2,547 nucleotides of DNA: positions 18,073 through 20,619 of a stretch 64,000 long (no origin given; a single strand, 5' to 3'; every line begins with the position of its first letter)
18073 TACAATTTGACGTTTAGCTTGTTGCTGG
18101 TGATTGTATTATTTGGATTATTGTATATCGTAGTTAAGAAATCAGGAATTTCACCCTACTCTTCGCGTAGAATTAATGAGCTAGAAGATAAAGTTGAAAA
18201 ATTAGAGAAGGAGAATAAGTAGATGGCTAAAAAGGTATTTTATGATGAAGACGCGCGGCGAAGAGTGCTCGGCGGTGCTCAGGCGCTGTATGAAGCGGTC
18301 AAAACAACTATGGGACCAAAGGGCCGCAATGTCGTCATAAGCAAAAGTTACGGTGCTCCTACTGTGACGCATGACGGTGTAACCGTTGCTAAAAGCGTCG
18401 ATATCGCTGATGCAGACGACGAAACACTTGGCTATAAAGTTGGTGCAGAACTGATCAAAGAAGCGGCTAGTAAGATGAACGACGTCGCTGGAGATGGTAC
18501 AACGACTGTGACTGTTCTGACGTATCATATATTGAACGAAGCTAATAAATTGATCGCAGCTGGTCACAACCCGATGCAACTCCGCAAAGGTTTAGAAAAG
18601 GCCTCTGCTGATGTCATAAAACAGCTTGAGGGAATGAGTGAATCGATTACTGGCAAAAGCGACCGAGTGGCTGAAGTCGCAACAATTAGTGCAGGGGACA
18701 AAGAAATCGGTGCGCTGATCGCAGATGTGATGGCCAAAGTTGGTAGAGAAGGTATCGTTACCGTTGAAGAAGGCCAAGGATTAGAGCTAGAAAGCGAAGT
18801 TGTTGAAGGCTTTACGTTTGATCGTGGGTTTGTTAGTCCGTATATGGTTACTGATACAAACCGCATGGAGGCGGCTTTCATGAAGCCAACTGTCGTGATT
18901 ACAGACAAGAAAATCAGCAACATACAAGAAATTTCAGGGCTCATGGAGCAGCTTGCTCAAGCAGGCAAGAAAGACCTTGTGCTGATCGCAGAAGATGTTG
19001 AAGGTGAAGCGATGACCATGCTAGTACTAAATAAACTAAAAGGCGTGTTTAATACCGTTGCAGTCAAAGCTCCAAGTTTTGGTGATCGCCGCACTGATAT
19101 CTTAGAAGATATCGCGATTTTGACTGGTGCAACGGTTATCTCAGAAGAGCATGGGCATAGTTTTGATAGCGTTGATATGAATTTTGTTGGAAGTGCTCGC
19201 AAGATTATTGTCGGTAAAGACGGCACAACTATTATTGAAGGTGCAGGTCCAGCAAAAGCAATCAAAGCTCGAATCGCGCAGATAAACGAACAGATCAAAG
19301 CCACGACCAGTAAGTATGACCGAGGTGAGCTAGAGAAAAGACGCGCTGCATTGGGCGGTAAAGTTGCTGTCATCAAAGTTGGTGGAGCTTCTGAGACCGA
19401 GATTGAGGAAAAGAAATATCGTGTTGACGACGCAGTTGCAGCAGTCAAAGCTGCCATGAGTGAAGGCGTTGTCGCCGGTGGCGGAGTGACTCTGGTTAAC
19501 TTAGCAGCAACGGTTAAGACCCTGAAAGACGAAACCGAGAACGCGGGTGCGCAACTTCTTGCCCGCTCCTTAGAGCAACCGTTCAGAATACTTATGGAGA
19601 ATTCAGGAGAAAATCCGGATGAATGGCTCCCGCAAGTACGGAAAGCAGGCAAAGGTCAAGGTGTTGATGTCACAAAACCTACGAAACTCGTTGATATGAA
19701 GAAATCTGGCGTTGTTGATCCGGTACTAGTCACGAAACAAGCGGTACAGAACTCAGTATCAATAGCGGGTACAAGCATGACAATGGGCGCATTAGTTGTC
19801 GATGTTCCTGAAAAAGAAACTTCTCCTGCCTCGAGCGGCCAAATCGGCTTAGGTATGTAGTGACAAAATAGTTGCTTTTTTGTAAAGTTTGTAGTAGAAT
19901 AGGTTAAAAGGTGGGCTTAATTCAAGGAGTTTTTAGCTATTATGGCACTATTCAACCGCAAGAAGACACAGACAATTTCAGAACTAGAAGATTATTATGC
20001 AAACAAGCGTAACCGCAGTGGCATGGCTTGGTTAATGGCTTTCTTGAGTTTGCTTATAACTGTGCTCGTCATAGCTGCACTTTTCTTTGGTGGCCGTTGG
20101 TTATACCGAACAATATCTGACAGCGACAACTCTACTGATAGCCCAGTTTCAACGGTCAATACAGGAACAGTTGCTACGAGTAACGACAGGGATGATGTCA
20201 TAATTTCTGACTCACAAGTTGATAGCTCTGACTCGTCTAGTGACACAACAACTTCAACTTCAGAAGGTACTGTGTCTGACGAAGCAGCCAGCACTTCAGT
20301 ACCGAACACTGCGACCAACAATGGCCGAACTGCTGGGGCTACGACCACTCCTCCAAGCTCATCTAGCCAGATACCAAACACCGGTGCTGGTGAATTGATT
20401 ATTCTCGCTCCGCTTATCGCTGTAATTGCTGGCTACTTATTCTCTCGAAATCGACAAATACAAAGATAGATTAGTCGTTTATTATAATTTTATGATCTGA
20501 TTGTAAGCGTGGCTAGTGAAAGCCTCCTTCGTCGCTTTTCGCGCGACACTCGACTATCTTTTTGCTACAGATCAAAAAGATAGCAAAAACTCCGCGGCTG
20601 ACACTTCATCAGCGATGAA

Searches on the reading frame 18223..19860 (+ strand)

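Call 25: search_protein_families(library=pfam, proteins=[window:18223-19860:+], max_evalue=0.01)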
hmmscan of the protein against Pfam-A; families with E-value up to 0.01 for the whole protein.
window:18223-19860:+ (545 aa): 1 family
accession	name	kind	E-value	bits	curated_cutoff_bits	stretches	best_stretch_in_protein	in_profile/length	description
PF00118.29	Cpn60_TCP1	-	5.8e-70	236.8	34.3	1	22-526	1-487/490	TCP-1/cpn60 chaperonin family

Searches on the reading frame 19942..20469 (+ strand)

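Call 25: search_protein_families(library=pfam, proteins=[window:19942-20469:+], max_evalue=0.01)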
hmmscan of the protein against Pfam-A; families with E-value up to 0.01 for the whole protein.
window:19942-20469:+ (175 aa): 1 family
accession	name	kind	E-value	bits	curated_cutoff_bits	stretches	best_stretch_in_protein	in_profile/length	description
PF12555.13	SteA-like_C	-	0.0002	21.8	26.4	0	24-60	10-46/52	SteA-like C-terminal domain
